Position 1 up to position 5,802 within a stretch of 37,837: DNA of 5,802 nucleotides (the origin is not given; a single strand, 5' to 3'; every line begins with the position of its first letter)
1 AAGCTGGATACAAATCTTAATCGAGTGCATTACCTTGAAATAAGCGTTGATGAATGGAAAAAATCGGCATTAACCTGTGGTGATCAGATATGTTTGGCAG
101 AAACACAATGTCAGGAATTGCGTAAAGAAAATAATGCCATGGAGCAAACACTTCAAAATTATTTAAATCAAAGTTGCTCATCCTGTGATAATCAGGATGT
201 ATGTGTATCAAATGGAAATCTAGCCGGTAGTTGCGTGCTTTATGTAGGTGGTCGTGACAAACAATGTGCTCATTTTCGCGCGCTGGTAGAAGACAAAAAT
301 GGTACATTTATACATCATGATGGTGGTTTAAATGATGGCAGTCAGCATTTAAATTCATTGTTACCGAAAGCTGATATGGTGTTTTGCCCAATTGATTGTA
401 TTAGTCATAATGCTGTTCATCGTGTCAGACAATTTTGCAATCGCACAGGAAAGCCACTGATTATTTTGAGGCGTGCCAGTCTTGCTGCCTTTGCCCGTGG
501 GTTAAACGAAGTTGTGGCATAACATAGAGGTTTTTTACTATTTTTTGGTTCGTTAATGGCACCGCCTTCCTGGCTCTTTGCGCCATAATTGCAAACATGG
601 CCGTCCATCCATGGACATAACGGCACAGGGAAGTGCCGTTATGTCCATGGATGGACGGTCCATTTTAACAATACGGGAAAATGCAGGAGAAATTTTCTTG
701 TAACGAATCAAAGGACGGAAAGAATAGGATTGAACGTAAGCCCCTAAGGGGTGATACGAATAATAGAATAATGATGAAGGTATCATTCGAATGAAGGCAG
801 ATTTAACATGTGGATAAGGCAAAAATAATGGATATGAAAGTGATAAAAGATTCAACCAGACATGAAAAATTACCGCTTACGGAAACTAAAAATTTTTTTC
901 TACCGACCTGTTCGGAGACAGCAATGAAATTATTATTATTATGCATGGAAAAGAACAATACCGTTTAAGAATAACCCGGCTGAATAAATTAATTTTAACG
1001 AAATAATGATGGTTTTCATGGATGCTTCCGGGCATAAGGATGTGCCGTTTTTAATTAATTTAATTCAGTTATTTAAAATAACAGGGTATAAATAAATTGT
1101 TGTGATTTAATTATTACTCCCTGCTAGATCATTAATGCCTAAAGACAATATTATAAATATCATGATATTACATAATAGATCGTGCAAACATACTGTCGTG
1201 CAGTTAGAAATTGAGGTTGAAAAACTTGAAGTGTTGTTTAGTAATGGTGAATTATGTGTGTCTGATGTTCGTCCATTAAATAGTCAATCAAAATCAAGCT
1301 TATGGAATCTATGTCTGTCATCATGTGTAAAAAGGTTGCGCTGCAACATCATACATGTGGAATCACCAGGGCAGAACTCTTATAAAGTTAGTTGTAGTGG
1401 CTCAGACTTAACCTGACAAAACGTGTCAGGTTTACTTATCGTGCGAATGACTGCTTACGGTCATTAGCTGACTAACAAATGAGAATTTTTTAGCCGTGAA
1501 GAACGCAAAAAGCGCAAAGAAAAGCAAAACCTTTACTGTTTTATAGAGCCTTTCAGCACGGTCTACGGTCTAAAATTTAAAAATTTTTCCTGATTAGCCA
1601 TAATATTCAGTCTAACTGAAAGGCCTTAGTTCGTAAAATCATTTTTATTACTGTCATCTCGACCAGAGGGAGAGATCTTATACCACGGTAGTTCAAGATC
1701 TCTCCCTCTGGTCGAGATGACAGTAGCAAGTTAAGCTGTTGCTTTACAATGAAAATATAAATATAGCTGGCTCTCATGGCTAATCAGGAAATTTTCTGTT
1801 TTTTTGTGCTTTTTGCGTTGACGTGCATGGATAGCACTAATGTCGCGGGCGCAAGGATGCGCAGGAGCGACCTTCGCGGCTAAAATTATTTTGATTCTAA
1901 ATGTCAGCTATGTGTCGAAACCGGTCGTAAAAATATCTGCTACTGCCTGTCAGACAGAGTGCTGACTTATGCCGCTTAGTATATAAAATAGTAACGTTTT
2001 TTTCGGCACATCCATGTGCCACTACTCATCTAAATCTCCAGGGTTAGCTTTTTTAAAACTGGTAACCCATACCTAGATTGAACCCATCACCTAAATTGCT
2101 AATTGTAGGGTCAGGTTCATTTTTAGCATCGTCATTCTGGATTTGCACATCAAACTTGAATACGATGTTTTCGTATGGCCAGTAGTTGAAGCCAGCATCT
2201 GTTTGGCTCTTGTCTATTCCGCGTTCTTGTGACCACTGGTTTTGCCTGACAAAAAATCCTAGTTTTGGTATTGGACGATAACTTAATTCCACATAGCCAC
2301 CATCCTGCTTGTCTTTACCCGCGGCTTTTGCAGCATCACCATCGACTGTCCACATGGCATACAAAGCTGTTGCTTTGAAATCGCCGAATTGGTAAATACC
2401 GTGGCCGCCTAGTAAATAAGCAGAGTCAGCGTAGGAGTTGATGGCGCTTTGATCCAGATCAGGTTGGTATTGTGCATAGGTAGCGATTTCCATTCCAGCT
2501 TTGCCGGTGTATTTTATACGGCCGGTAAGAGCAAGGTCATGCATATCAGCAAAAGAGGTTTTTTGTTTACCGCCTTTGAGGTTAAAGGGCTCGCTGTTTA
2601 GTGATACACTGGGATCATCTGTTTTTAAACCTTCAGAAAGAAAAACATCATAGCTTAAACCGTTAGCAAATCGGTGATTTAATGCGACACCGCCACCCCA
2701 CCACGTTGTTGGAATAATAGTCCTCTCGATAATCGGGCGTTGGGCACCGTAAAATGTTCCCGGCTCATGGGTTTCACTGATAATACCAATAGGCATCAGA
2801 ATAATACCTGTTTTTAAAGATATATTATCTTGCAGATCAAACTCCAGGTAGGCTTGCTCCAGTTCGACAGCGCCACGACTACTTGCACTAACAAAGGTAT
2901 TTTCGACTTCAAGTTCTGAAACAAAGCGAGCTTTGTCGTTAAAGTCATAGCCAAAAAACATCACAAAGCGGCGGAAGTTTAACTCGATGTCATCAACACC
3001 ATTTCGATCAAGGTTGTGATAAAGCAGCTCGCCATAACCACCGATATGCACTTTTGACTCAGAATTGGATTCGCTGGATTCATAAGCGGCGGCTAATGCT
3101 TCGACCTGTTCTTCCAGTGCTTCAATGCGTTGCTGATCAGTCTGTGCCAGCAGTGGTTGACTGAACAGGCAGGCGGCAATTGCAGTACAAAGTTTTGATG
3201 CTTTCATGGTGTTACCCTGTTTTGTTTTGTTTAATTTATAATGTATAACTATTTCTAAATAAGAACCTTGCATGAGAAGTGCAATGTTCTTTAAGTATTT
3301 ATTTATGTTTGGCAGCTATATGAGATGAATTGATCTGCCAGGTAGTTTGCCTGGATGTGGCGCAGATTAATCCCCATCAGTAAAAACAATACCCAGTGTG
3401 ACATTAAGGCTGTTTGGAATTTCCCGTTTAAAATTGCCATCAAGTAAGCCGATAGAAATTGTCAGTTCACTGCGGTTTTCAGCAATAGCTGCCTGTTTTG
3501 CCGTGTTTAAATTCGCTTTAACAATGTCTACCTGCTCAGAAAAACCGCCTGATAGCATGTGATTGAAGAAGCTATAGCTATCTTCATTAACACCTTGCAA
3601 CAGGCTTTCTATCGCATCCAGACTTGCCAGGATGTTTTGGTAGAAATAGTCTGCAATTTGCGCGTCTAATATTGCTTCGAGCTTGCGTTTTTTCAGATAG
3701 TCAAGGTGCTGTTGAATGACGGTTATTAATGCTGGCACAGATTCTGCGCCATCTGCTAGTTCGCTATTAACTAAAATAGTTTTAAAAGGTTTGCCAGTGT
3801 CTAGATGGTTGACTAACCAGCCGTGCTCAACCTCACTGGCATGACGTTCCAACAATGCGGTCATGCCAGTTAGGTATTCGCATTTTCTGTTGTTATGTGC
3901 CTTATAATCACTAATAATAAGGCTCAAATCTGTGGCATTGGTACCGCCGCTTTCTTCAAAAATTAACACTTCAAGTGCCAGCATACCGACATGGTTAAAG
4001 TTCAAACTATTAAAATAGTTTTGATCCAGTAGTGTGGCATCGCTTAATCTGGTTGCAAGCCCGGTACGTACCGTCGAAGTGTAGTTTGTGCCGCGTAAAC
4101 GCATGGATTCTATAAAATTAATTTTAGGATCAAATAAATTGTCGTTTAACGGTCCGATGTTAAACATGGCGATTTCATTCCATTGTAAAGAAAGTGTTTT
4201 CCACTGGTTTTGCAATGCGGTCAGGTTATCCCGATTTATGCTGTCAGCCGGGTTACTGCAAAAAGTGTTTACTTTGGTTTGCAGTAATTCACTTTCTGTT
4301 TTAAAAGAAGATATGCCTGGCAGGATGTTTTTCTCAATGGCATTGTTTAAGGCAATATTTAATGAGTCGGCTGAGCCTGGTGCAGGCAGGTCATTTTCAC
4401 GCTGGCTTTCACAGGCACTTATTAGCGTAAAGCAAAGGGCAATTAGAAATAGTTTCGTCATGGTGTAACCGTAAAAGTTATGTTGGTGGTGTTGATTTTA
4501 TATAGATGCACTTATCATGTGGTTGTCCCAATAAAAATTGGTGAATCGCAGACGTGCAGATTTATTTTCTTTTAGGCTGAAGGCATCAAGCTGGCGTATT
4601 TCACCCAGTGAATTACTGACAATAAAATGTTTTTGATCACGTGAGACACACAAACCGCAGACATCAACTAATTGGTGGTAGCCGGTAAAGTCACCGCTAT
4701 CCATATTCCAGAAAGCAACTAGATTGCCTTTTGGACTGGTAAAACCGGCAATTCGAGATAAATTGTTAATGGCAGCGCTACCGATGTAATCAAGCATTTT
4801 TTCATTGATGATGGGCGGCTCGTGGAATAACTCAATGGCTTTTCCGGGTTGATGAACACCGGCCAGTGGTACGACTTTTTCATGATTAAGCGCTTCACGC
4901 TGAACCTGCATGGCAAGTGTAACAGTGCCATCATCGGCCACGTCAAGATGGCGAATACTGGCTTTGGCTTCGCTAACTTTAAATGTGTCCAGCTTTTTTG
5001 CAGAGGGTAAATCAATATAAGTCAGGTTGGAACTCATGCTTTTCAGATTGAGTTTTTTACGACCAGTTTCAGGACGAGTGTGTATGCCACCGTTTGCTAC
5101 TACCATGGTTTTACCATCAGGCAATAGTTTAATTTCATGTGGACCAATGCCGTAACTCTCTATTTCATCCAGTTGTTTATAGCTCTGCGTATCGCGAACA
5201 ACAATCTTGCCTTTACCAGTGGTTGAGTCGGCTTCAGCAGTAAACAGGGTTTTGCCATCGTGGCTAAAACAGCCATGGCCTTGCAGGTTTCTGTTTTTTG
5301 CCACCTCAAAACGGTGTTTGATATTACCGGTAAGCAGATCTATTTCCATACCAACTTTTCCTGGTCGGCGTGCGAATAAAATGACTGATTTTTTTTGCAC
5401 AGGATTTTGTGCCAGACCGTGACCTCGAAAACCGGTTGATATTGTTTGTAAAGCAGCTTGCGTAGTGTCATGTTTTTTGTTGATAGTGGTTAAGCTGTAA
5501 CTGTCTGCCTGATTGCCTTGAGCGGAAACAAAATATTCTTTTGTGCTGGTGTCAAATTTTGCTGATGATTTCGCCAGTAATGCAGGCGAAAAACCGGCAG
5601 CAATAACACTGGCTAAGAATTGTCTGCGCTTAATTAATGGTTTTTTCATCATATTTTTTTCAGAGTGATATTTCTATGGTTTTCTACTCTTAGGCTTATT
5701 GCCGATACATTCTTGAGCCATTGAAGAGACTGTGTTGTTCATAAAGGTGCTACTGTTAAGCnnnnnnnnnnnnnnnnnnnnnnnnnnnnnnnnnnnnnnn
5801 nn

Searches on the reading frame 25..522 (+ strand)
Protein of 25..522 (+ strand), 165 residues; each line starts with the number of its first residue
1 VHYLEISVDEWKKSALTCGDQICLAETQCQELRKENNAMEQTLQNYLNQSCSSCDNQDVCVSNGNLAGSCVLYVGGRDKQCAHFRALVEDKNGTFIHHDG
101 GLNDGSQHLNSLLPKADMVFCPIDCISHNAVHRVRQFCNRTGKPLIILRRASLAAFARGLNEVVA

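Call 6: search_protein_families(library=pfam, proteins=[window:25-522:+])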
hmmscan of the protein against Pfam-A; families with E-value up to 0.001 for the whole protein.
window:25-522:+ (165 aa): 1 family
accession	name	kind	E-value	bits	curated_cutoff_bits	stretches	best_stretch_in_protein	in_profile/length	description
PF10087.14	DUF2325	-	8.3e-24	84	33.6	1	70-162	1-93/94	Uncharacterized protein conserved in bacteria (DUF2325)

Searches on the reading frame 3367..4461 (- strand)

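Call 6: search_protein_families(library=pfam, proteins=[window:3367-4461:-])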
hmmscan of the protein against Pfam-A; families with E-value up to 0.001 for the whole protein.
window:3367-4461:- (364 aa): 1 family
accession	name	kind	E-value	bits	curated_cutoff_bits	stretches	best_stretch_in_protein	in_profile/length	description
PF09375.15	Peptidase_M75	-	1.8e-14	54.5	23.5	1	48-289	3-222/288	Imelysin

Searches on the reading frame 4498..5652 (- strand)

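Call 6: search_protein_families(library=pfam, proteins=[window:4498-5652:-])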
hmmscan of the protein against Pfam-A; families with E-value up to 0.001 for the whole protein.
window:4498-5652:- (384 aa): 1 family
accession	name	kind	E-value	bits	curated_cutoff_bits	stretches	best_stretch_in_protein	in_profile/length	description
PF07433.17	DUF1513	-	4.5e-86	289.1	27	1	75-381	5-303/304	Protein of unknown function (DUF1513)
